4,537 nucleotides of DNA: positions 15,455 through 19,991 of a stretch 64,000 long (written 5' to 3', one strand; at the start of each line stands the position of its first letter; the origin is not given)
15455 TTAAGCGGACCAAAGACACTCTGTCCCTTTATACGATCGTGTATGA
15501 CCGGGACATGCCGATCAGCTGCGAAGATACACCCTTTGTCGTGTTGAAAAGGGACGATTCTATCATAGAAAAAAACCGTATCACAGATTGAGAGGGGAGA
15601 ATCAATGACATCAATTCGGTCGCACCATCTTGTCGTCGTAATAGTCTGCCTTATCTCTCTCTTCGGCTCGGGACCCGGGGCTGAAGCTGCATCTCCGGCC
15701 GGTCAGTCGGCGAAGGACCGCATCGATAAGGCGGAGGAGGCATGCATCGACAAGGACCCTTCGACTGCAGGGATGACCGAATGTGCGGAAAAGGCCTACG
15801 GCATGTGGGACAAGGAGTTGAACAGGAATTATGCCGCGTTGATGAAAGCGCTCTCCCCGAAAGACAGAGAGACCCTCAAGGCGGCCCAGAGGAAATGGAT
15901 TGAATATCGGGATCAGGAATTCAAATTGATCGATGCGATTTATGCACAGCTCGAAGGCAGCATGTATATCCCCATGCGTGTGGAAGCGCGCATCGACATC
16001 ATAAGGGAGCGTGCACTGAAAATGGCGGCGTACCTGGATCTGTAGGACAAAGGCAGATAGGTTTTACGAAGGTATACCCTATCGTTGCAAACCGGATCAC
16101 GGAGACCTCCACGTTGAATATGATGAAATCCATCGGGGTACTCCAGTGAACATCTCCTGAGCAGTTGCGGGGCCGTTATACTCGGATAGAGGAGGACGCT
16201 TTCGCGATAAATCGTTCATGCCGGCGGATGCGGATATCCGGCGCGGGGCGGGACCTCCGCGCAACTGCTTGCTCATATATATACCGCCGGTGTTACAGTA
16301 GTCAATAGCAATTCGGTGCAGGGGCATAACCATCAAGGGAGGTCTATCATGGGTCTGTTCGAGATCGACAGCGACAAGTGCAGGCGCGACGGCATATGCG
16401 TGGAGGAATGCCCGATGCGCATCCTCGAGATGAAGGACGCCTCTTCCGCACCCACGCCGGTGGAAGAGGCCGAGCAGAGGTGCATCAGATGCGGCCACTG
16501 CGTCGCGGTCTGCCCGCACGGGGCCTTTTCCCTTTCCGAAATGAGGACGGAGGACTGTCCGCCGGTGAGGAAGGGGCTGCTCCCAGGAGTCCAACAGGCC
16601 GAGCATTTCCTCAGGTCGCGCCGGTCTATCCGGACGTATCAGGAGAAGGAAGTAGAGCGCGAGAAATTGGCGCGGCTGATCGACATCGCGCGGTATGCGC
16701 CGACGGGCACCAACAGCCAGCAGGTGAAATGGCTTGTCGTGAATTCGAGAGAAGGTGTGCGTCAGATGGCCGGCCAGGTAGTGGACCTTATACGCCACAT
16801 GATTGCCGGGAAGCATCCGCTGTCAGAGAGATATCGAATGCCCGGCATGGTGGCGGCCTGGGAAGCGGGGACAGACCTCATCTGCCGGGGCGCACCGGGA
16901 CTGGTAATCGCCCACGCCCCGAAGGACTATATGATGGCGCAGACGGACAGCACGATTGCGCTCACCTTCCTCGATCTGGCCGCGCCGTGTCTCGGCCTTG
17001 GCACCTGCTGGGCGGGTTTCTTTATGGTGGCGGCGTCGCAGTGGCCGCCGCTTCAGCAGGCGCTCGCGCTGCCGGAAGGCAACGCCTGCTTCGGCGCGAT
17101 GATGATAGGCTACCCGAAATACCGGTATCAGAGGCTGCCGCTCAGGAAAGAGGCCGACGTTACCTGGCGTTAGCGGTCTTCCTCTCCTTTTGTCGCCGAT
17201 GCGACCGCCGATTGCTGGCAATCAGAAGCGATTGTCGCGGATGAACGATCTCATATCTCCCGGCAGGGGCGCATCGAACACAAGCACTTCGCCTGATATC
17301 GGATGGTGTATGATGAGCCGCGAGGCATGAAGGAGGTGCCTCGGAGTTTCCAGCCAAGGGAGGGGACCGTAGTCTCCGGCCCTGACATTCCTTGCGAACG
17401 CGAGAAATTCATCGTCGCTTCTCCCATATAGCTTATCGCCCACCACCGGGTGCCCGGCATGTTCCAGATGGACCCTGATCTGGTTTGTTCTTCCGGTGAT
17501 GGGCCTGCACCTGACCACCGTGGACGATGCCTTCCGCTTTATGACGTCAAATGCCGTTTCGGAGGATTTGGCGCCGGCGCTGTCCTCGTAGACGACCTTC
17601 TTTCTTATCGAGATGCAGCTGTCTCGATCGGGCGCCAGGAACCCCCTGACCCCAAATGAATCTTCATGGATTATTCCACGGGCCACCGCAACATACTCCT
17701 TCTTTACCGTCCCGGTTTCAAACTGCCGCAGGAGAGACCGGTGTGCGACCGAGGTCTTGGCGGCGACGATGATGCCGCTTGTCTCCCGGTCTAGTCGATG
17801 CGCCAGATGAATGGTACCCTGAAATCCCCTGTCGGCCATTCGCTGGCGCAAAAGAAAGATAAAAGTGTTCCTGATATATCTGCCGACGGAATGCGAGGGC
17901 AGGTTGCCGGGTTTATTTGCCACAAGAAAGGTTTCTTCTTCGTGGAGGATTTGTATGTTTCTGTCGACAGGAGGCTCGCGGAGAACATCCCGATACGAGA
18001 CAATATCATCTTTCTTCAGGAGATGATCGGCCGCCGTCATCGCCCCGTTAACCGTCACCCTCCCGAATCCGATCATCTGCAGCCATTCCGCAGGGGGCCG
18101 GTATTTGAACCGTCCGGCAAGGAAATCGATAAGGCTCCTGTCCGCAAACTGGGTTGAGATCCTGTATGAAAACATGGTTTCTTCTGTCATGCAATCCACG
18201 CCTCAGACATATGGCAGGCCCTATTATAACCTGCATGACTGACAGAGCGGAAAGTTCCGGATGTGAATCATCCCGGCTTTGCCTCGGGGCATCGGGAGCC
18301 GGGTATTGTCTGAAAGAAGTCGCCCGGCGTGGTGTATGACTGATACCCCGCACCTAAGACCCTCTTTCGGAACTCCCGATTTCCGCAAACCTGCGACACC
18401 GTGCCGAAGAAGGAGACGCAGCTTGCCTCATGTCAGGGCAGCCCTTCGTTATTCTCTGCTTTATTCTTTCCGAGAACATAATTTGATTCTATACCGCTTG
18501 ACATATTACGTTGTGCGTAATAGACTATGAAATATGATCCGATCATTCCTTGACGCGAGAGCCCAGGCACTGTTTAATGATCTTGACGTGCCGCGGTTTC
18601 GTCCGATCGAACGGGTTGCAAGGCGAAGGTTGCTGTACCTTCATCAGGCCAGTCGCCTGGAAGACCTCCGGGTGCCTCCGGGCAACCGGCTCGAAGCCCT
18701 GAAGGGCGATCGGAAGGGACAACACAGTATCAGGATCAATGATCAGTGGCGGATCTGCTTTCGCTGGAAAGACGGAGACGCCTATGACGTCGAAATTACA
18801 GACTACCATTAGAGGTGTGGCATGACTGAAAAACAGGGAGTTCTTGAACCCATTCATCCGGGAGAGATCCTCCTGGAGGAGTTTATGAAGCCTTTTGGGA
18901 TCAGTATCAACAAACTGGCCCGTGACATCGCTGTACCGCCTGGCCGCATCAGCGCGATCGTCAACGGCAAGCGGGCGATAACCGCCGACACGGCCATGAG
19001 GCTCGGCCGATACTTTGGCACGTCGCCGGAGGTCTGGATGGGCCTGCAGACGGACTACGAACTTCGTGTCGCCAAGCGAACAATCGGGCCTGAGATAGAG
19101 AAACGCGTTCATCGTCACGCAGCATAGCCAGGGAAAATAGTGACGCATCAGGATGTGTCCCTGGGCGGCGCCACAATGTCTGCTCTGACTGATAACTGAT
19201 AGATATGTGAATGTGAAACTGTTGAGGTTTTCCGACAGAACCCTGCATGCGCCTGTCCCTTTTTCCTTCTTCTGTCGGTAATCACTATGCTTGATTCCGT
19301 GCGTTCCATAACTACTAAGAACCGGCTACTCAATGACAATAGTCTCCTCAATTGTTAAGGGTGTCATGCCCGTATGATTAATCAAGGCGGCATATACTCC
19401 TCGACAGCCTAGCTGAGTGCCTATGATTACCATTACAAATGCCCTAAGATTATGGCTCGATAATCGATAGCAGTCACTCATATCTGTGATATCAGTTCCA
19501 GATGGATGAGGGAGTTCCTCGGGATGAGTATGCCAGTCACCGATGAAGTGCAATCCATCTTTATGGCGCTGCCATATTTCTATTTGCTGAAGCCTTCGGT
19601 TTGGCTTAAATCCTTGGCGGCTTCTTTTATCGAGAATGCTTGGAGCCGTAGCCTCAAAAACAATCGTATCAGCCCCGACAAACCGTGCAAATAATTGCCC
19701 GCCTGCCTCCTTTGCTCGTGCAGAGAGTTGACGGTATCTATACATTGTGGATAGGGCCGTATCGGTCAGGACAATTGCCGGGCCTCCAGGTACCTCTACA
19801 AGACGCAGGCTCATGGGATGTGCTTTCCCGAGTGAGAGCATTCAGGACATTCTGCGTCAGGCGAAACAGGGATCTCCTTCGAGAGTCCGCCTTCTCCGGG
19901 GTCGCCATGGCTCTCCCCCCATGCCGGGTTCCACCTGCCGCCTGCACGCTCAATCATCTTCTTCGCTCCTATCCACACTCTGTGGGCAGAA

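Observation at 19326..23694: Complete four-gene type II CBASS operon (capV, CD-NTase, cap2, cap3)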

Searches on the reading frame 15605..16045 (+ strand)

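Call 13: search_protein_families(library=pfam, proteins=[window:15605-16045:+], max_evalue=0.01)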
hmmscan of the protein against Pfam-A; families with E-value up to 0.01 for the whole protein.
window:15605-16045:+ (146 aa): 1 family
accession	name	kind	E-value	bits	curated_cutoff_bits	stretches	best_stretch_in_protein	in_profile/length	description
PF07007.17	LprI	-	4e-21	75.8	22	1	48-138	2-104/106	Lysozyme inhibitor LprI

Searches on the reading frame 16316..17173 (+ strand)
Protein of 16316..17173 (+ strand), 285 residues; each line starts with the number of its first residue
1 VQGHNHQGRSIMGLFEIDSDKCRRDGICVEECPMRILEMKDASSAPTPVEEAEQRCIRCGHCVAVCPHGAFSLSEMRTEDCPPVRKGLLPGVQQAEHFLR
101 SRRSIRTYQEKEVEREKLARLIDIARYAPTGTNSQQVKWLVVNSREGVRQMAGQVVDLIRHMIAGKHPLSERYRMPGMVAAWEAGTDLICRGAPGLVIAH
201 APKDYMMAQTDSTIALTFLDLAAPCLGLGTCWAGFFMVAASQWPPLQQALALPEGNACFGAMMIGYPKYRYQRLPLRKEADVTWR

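Call 13: search_protein_families(library=pfam, proteins=[window:16316-17173:+], max_evalue=0.01)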
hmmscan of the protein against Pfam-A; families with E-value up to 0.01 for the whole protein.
window:16316-17173:+ (285 aa): 14 families
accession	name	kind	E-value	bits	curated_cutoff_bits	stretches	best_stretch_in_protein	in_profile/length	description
PF00881.29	Nitroreductase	-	2.3e-26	93.4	23.5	1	99-266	1-167/167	Nitroreductase family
PF12837.12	Fer4_6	-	9.9e-12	44.6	25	2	53-71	6-24/24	4Fe-4S binding domain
PF00037.32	Fer4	-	1.6e-09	37.6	21.1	2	54-71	6-23/24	4Fe-4S binding domain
PF13237.11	Fer4_10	-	1e-08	35.4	25.5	2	17-67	4-53/53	4Fe-4S dicluster domain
PF13187.11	Fer4_9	-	3.2e-08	33.9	27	1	22-70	2-51/52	4Fe-4S dicluster domain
PF12838.12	Fer4_7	-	1.4e-07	32.3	27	1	21-70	1-52/52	4Fe-4S dicluster domain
PF12797.12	Fer4_2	-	4.3e-07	29.9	24.5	1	53-67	7-21/22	4Fe-4S binding domain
PF14512.11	TM1586_NiRdase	-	2.2e-06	27.9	27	0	108-144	151-186/215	Putative TM nitroreductase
PF13484.11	Fer4_16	-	6e-05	24.2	30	1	55-81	1-29/66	4Fe-4S double cluster binding domain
PF12800.12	Fer4_4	-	0.00016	22.2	24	1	54-67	2-15/17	4Fe-4S binding domain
PF14697.11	Fer4_21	-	0.00044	20.8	35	0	53-71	5-23/59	4Fe-4S dicluster domain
PF25160.1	LdpA_Fe-S-bd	-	0.0009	19.4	27.6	1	28-71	9-43/49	LdpA Fe-S cluster-binding domain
PF13183.11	Fer4_8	-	0.0049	17.8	27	0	54-68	3-17/68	4Fe-4S dicluster domain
PF13534.11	Fer4_17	-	0.0064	17.4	22.2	0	22-69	2-59/61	4Fe-4S dicluster domain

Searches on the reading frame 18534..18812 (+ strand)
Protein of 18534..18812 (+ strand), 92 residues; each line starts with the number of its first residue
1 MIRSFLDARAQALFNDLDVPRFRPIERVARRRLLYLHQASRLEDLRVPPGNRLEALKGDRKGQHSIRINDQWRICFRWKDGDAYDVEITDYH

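Call 13: search_protein_families(library=pfam, proteins=[window:18534-18812:+], max_evalue=0.01)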
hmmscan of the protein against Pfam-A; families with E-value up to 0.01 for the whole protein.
window:18534-18812:+ (92 aa): 1 family
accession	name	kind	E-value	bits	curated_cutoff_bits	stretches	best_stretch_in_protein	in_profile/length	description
PF05015.19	HigB-like_toxin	-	5.7e-16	59.2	27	1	25-92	25-91/91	RelE-like toxin of type II toxin-antitoxin system HigB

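Call 14: search_protein_families(library=ncbifam, proteins=[window:18534-18812:+], max_evalue=0.01)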
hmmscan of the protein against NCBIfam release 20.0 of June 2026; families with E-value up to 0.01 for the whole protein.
window:18534-18812:+ (92 aa): 1 family
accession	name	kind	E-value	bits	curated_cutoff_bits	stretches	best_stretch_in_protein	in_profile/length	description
TIGR02116.1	toxin_Txe_YoeB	equivalog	0.0052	17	51.8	1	52-82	40-70/80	Txe/YoeB family addiction module toxin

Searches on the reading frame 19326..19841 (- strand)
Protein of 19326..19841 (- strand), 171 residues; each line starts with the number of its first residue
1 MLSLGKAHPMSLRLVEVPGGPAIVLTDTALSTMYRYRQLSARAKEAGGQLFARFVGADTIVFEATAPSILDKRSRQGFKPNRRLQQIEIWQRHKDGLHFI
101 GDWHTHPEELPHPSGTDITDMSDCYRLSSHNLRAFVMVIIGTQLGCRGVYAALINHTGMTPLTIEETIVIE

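Call 3: search_protein_families(library=padloc, proteins=[window:19326-19841:-], max_evalue=0.001)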
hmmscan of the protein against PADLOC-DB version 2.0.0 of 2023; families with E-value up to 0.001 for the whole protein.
window:19326-19841:- (171 aa): 27 families (the best 25 are shown)
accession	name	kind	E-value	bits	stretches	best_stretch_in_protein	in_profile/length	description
PDLC00891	JAB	-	2e-50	168.3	1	22-165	12-155/159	JAB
PDLC00898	JAB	-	3.7e-37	125.4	1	21-152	17-148/162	JAB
PDLC00888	JAB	-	4.2e-28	96.2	1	22-151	24-153/174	JAB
PDLC00896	JAB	-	4.7e-28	95.9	1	22-153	12-144/159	JAB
PDLC00902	JAB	-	5.6e-27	92.4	1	20-146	13-140/159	JAB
PDLC00887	JAB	-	6.4e-25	86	1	22-143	15-138/160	JAB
PDLC00892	JAB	-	5e-23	79.6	1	23-143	14-135/174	JAB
PDLC00894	JAB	-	1.3e-20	72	1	23-143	15-138/158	JAB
PDLC00909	JAB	-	2.1e-20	71.1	1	15-143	12-144/168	JAB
PDLC00908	JAB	-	3e-20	70.7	1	26-143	23-144/168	JAB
PDLC00903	JAB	-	2.2e-19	68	1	22-143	12-137/166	JAB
PDLC00900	JAB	-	9.5e-18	62.8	1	23-150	13-140/159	JAB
PDLC00899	JAB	-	4e-17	60.4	1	31-156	25-150/160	JAB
PDLC00890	JAB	-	8.4e-17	59.1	1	22-143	11-134/157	JAB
PDLC00889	JAB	-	1.7e-16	58.3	1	22-154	20-153/168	JAB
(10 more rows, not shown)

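Call 4: search_protein_families(library=pfam, proteins=[window:19326-19841:-], max_evalue=0.01)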
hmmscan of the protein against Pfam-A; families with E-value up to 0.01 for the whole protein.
window:19326-19841:- (171 aa): 1 family
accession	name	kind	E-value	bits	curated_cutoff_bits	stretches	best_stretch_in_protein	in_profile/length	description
PF14464.11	Prok-JAB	-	1.4e-10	41.5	25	1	41-142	15-103/114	Prokaryotic homologs of the JAB domain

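Call 9: search_solved_structures(query=window:19326-19814:-, max_evalue=0.01, show_alignments=2)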
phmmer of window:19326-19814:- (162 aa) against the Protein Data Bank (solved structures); distinct sequences matched with E-value up to 0.01: 1.
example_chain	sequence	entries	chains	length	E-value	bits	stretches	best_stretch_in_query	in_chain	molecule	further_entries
9ild_A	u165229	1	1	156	3.3e-11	46.4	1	15-111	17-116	Peptidase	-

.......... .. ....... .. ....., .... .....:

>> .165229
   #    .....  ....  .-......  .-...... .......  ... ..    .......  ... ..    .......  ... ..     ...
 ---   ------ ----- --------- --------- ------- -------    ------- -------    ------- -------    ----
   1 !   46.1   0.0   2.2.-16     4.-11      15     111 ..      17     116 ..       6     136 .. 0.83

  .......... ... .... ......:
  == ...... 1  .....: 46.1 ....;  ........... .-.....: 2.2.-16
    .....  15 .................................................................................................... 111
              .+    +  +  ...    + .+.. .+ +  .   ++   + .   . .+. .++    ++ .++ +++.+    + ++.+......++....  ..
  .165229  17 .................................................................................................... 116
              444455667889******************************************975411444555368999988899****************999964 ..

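Call 14: search_protein_families(library=ncbifam, proteins=[window:19326-19814:-], max_evalue=0.01)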
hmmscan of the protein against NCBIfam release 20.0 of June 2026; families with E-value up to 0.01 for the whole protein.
window:19326-19814:- (162 aa): 4 families
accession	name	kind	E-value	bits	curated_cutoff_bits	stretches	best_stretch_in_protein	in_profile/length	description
NF050170.1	CDNTaseCGASCap3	equivalog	1.9e-18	67.2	200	1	13-134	15-135/153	CBASS system CD-NTase/cGAS isopeptidase Cap3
TIGR02256.1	ICE_VC0181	hypoth_equivalog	4.3e-14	52.5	127.6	1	24-133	6-114/131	conserved hypothetical protein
NF058523.1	6A-MBL_cap2_3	equivalog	6.7e-08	31.5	320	1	63-130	595-665/665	anti-phage 6A-MBL system cap2_3 protein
NF041370.1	desamp_Halo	equivalog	0.00047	20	130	1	29-109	17-96/133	desampylase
